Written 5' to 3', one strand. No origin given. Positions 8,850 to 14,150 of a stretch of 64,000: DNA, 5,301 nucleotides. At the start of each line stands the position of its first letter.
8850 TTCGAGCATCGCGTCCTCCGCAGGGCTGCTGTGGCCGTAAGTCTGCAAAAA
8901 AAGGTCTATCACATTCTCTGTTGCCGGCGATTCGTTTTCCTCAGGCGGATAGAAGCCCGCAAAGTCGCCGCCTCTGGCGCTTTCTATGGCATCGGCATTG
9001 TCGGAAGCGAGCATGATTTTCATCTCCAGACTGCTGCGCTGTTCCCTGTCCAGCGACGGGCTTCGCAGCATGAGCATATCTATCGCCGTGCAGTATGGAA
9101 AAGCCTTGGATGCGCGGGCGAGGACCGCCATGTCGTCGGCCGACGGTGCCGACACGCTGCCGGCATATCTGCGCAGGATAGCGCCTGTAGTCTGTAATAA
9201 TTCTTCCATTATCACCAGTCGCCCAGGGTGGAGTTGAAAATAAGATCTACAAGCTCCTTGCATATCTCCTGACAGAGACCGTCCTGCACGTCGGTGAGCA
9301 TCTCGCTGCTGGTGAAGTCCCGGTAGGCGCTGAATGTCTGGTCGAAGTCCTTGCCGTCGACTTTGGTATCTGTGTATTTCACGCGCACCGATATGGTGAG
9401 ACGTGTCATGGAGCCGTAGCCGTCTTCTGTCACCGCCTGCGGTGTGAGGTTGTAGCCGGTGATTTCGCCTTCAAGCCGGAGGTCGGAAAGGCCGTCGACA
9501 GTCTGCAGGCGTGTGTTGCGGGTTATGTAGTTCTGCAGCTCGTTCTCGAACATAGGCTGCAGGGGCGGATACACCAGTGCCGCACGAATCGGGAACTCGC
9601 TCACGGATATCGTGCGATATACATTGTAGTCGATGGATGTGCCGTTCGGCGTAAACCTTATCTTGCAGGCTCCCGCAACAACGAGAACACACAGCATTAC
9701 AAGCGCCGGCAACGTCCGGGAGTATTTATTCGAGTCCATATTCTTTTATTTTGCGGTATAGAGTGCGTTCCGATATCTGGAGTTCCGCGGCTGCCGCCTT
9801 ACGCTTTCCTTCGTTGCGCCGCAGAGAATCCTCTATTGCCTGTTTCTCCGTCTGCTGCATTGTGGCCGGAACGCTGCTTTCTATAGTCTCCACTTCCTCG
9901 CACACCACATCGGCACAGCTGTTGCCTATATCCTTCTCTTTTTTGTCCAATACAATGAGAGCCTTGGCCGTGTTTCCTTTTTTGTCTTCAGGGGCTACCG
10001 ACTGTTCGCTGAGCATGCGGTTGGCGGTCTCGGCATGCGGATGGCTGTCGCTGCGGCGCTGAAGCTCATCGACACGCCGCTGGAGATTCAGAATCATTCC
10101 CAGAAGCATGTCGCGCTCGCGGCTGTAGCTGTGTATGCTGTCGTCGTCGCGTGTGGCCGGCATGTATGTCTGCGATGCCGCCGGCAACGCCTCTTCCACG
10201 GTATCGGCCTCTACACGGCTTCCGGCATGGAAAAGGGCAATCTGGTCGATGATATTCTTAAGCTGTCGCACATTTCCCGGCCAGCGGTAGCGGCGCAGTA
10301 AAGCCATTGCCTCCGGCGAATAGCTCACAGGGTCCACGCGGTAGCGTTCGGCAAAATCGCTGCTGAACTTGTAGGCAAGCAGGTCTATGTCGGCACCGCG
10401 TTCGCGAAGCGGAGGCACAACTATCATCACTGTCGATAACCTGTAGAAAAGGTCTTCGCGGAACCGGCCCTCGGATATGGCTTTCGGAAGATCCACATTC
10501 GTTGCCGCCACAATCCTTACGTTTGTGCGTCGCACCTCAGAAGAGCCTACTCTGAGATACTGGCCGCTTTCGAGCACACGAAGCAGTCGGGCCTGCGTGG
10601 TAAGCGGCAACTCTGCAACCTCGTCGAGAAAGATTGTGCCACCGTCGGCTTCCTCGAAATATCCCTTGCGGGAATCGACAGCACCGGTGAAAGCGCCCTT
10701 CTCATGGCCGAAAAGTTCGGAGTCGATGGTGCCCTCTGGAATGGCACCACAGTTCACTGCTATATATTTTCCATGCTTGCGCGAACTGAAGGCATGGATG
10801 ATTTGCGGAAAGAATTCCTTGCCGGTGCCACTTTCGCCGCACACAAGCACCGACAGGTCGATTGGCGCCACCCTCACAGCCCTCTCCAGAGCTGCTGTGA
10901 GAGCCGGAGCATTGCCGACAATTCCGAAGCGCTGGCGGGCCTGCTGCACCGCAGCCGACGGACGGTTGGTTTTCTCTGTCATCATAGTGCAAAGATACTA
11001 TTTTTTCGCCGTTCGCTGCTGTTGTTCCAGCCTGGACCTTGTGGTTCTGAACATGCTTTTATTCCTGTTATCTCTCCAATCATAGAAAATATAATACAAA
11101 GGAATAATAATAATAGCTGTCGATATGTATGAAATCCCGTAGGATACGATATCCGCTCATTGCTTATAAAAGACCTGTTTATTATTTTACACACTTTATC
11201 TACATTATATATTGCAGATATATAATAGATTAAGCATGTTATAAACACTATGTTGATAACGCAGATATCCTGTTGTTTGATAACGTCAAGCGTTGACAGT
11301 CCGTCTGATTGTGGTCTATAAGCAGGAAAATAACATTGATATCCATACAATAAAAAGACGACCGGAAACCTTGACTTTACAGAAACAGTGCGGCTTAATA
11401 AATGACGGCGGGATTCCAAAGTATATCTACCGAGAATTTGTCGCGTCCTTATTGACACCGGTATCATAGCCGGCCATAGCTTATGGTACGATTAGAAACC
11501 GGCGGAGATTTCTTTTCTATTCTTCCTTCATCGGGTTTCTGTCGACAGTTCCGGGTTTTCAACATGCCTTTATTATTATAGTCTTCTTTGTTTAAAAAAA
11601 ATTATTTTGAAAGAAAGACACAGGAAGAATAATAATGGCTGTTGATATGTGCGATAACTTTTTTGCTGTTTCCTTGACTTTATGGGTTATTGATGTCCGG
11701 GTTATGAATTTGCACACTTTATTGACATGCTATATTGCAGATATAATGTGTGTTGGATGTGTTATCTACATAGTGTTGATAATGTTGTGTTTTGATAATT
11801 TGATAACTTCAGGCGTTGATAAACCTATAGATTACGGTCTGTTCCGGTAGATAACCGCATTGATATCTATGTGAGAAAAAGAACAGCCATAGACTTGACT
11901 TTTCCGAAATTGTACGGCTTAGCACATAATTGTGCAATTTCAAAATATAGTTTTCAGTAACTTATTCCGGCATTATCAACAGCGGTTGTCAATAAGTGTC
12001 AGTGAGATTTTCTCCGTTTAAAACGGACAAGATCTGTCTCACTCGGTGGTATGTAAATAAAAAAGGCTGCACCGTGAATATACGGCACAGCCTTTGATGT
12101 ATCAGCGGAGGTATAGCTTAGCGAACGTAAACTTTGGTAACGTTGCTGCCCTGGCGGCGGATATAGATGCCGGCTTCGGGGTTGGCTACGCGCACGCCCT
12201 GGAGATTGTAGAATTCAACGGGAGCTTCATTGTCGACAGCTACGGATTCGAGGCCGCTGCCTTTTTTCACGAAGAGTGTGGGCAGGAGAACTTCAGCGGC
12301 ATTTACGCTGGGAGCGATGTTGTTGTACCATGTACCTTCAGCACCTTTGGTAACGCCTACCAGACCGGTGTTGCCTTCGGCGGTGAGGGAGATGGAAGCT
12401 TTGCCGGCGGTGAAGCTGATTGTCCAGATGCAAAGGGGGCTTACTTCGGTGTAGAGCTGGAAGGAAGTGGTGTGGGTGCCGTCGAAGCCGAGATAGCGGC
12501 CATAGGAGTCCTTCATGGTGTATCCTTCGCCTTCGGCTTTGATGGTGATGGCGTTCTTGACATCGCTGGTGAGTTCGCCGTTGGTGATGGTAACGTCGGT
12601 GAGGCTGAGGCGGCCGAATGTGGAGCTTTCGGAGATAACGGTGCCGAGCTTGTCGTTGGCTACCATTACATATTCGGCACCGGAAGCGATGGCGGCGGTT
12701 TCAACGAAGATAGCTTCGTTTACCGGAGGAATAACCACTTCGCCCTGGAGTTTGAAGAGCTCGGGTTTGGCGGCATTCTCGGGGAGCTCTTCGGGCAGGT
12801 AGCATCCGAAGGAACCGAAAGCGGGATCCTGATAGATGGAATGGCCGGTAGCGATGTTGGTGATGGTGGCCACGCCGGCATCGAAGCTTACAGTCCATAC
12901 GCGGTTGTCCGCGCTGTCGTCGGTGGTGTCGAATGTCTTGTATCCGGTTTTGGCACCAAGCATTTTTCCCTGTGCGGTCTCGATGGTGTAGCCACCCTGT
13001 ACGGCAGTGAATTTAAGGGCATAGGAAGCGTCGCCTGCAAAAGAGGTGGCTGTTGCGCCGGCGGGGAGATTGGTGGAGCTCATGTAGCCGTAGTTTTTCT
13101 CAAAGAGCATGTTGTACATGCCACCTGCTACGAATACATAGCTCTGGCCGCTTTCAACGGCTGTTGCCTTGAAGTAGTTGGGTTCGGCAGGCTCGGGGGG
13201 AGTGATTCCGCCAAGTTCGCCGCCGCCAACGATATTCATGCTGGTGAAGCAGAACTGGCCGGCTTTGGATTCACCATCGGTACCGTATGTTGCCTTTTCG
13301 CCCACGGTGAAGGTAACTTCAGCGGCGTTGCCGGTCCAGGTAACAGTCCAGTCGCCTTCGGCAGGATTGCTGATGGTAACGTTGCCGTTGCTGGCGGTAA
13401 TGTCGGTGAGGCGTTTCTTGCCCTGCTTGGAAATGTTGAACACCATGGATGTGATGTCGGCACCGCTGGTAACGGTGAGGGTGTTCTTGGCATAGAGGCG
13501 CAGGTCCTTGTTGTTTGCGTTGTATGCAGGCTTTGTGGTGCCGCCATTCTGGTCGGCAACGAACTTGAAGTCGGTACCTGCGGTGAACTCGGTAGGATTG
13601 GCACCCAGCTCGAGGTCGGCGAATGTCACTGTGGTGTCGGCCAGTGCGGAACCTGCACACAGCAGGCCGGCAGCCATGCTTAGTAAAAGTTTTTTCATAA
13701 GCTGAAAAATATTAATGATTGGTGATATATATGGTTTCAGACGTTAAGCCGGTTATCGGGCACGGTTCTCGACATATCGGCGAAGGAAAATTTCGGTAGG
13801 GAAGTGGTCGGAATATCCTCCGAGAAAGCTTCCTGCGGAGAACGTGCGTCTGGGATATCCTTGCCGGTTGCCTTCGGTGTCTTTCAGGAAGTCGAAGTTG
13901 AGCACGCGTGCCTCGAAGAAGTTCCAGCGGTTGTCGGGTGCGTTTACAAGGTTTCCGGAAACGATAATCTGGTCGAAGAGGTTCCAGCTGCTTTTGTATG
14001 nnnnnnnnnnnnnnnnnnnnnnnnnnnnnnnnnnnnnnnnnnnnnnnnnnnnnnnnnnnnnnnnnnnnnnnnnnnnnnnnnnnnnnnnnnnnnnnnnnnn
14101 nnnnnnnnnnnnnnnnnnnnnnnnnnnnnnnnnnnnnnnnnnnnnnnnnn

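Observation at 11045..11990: The origin-like region is a diverged tandem duplication: two oriC-like units 523-524 bp apart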

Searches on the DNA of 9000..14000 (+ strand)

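Call 6: search_rna_families(source=window, start=9000, end=14000, threshold=evalue, max_evalue=1)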
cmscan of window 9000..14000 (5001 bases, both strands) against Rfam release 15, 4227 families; matches with E-value up to 1: 0.
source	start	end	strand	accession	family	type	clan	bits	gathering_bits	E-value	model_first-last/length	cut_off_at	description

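Call 76: search_dna_similar(query=window:11540-12060:+, collection=plasmids, mode=distant, max_evalue=0.001, max_rows=10)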
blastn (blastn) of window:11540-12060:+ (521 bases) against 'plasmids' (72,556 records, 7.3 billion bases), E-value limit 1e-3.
No match.

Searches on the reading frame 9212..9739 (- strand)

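Call 10: search_protein_families(library=pfam, proteins=[window:9212-9739:-])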
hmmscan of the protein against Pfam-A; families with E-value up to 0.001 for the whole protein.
window:9212-9739:- (175 aa): 1 family
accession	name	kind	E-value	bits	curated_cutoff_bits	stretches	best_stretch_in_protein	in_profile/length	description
PF04390.17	LptE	-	3.1e-19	70.2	23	1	41-170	1-117/118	Lipopolysaccharide-assembly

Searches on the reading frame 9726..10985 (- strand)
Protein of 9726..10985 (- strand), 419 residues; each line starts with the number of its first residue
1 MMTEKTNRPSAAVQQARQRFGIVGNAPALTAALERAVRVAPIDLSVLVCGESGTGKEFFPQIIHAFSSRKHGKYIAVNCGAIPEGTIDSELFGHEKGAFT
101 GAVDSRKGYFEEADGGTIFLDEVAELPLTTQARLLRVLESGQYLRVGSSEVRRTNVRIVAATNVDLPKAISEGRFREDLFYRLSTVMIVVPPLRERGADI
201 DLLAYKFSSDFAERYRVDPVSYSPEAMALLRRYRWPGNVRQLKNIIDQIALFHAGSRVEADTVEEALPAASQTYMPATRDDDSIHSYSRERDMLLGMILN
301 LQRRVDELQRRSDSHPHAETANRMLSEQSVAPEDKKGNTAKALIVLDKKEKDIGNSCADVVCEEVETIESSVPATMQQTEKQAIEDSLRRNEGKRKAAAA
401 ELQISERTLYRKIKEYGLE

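Call 10: search_protein_families(library=pfam, proteins=[window:9726-10985:-])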
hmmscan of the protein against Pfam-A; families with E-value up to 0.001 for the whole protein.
window:9726-10985:- (419 aa): 6 families
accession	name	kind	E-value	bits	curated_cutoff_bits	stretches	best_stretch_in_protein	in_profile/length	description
PF00158.32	Sigma54_activat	-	6.3e-66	221.6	20.2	1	22-188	1-167/168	Sigma-54 interaction domain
PF25601.1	AAA_lid_14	-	5.6e-21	74.6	27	1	194-273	1-80/87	AAA+ ATPase lid domain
PF14532.12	Sigma54_activ_2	-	1e-17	65.1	25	1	23-193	1-138/138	Sigma-54 interaction domain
PF02954.25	HTH_8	-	7e-11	42.1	22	1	376-416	2-42/42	Bacterial regulatory protein, Fis family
PF07728.20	AAA_5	-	1.5e-05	25.4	22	1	46-163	2-122/139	AAA domain (dynein-related subfamily)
PF07724.20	AAA_2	-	0.0003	21.3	27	1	45-174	5-135/166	AAA domain (Cdc48 subfamily)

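Call 64: find_encoding_contigs(protein=window:9726-10985:-, flank=4000, max_places=10)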
Protein window:9726-10985:- (419 aa): 25 contigs read that carry it; 4 places shown.
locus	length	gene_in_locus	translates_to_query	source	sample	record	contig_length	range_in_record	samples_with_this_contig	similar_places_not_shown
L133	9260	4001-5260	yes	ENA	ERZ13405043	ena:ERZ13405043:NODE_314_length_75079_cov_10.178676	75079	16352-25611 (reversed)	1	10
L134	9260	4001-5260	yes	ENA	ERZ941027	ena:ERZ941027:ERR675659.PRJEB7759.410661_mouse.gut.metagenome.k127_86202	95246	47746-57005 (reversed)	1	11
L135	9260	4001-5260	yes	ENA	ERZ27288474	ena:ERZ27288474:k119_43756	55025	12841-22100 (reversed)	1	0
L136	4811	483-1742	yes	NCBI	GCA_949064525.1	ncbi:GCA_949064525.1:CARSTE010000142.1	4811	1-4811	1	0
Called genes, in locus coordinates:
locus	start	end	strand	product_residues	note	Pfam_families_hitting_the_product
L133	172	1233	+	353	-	PF19580:Exo_endo_phos_3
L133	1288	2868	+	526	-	-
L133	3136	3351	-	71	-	-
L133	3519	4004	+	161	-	-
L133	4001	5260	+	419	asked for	PF00158:Sigma54_activat, PF14532:Sigma54_activ_2, PF07728:AAA_5 (faint), PF25601:AAA_lid_14, PF02954:HTH_8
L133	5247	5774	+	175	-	PF04390:LptE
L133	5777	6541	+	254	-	-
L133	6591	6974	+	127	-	PF03840:SecG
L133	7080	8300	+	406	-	PF01136:Peptidase_U32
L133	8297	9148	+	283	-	PF00702:Hydrolase (faint), PF05116:S6PP (faint), PF08282:Hydrolase_3, PF12710:HAD (faint)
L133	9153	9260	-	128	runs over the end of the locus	-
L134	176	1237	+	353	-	PF19580:Exo_endo_phos_3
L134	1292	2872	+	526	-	-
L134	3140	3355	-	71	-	-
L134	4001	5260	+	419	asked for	PF00158:Sigma54_activat, PF14532:Sigma54_activ_2, PF07728:AAA_5 (faint), PF25601:AAA_lid_14, PF02954:HTH_8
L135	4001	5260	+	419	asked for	PF00158:Sigma54_activat, PF14532:Sigma54_activ_2, PF07728:AAA_5 (faint), PF25601:AAA_lid_14, PF02954:HTH_8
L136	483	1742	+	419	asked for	PF00158:Sigma54_activat, PF14532:Sigma54_activ_2, PF07728:AAA_5 (faint), PF25601:AAA_lid_14, PF02954:HTH_8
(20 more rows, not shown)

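Call 77: find_related_loci(query=window:9726-10985:-, collection=genome_contigs, flank=3000)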
Query window:9726-10985:- (419 aa) in genome_contigs; peptide patterns used: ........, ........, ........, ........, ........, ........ (x = any residue, [..] = any of these).
600 stretches matched a pattern (row limit reached: there are more); 599 encode a relative of the query (tblastn E <= 1e-3); the best 80 are kept; 80 distinct loci.
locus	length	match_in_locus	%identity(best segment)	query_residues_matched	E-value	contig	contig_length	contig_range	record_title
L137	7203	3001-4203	61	11-419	2e-158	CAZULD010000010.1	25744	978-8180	MAG TPA_asm: uncultured Bacteroides sp. isolate SRP199465_co2_584 genome assembly, contig: NODE_5089_length_25744_cov_18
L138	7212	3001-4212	59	1-419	4e-157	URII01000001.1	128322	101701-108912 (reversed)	uncultured Porphyromonadaceae bacterium isolate UMGS1025 genome assembly, contig: NODE_22_length_128322_cov_4.594221, wh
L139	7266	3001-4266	58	13-419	6e-155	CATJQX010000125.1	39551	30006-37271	MAG: uncultured Muribaculaceae bacterium isolate iMGMC-520_1678881688 genome assembly, contig: MegahitA5_7681, whole gen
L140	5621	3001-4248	58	10-419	6e-151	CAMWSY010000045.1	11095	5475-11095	MAG TPA_asm: uncultured Porphyromonadaceae bacterium isolate SRR14411253_bin.2_metawrap_v1.3_MAG genome assembly, contig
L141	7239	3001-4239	57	13-419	8e-149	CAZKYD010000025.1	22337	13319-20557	MAG TPA_asm: uncultured Alistipes sp. isolate SRP222552_co1_395 genome assembly, contig: NODE_1181_length_22337_cov_16.8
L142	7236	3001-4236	57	6-419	2e-148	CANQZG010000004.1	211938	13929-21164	MAG: uncultured Muribaculaceae bacterium isolate Lapin-018__bin5 genome assembly, contig: Lapin-018__NODE_18_length_2119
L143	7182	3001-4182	56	2-419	2e-144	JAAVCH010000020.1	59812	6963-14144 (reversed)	MAG: Bacteroides sp. isolate Mgla_MAG_10-bin_20 c_000000034384, whole genome shotgun sequence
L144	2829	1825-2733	69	13-315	4e-151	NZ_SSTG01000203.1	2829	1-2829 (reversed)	Muribaculum caecicola strain NM86_A22 NODE_203_length_2829_cov_1532.74, whole genome shotgun sequence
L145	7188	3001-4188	60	13-419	7e-157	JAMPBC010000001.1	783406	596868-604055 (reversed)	MAG: Bacteroides sp. isolate NALB_7821a_32 Scaffold_#1__SCF_001__780482_bp, whole genome shotgun sequence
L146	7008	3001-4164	54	2-418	4e-140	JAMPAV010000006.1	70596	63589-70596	MAG: Muribaculum sp. isolate NALB_7813_6 Scaffold_#6__SCF_006___70596_bp, whole genome shotgun sequence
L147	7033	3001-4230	52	12-419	2e-134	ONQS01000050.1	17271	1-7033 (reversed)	uncultured Prevotellaceae bacterium isolate RUG548 genome assembly, contig: scaffold_4233, whole genome shotgun sequence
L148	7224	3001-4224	51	13-419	2e-133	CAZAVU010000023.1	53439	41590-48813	MAG TPA_asm: uncultured Odoribacter sp. isolate binchicken_co158_48 genome assembly, contig: NODE_528_length_53439_cov_8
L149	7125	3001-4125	52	13-418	2e-132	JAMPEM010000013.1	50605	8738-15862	MAG: Bacteroides sp. isolate NALB_7823_12 Scaffold_#13__SCF_013___50605_bp, whole genome shotgun sequence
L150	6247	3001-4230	52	13-419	2e-130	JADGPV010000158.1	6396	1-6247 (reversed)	MAG: Bacteroidales bacterium isolate Chersky_261 k127_20599168, whole genome shotgun sequence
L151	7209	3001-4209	48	13-416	4e-129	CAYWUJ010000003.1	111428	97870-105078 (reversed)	MAG TPA_asm: uncultured Prolixibacteraceae bacterium isolate SRP192927_co6_198 genome assembly, contig: NODE_118_length_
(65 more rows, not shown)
